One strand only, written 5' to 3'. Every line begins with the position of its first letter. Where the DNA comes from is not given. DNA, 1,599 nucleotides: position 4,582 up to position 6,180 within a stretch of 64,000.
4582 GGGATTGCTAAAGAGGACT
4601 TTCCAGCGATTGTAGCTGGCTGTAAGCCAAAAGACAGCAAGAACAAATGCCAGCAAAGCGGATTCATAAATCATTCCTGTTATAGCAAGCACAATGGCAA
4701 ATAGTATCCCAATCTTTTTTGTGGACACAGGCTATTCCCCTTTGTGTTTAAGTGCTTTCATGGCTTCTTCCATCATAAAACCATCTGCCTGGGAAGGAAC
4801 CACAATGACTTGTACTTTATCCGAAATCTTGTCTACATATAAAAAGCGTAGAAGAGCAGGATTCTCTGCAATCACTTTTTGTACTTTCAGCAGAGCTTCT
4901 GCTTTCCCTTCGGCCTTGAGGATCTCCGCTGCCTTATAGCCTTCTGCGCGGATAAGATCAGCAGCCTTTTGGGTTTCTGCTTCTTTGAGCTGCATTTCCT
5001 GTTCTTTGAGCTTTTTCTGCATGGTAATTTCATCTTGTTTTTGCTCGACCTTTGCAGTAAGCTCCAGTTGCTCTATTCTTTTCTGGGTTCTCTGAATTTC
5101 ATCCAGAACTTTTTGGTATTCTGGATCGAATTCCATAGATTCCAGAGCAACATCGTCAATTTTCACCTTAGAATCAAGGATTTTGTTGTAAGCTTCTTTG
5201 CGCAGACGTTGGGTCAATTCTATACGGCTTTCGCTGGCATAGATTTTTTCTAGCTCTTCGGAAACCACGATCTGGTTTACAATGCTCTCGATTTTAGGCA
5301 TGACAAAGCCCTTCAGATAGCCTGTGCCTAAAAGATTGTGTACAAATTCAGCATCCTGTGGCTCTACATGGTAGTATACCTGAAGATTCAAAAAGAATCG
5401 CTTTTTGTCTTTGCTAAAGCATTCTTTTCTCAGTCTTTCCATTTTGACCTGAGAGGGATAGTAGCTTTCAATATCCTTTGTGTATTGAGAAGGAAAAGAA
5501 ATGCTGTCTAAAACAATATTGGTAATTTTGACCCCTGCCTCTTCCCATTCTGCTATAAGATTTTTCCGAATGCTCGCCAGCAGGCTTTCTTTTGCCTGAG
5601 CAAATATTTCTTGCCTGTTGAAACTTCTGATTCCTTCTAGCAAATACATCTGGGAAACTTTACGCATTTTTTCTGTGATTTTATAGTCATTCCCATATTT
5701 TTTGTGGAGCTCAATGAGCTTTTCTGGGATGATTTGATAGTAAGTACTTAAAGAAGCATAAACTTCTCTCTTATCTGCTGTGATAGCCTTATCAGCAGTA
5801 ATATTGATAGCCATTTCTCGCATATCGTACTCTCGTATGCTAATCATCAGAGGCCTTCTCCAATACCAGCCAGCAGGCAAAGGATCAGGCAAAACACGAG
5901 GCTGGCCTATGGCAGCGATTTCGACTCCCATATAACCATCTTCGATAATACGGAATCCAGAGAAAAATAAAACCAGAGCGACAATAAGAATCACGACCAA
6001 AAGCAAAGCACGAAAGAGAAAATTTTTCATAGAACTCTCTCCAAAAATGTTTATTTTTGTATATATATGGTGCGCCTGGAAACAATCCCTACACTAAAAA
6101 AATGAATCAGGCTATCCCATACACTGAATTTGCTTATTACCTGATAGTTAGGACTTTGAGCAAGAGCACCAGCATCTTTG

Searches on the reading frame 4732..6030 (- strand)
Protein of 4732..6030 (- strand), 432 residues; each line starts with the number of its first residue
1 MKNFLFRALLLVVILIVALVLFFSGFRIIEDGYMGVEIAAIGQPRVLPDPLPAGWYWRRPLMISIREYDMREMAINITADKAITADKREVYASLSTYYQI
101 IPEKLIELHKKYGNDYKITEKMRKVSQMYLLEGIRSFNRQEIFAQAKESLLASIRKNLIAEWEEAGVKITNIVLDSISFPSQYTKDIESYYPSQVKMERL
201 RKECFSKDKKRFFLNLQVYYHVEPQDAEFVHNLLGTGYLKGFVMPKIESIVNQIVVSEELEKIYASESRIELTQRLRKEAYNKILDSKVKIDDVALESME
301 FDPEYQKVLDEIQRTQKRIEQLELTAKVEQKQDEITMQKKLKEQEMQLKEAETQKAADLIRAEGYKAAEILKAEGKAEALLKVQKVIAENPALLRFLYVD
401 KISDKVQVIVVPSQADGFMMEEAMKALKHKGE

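Call 62: search_protein_families(library=pfam, proteins=[window:4732-6030:-], max_evalue=0.00001)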
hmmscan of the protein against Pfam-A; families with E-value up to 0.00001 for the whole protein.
window:4732-6030:- (432 aa): 1 family
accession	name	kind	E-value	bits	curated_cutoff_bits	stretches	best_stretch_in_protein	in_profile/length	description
PF01145.31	Band_7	-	1.9e-26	93.6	23.6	2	28-189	2-157/176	SPFH domain / Band 7 family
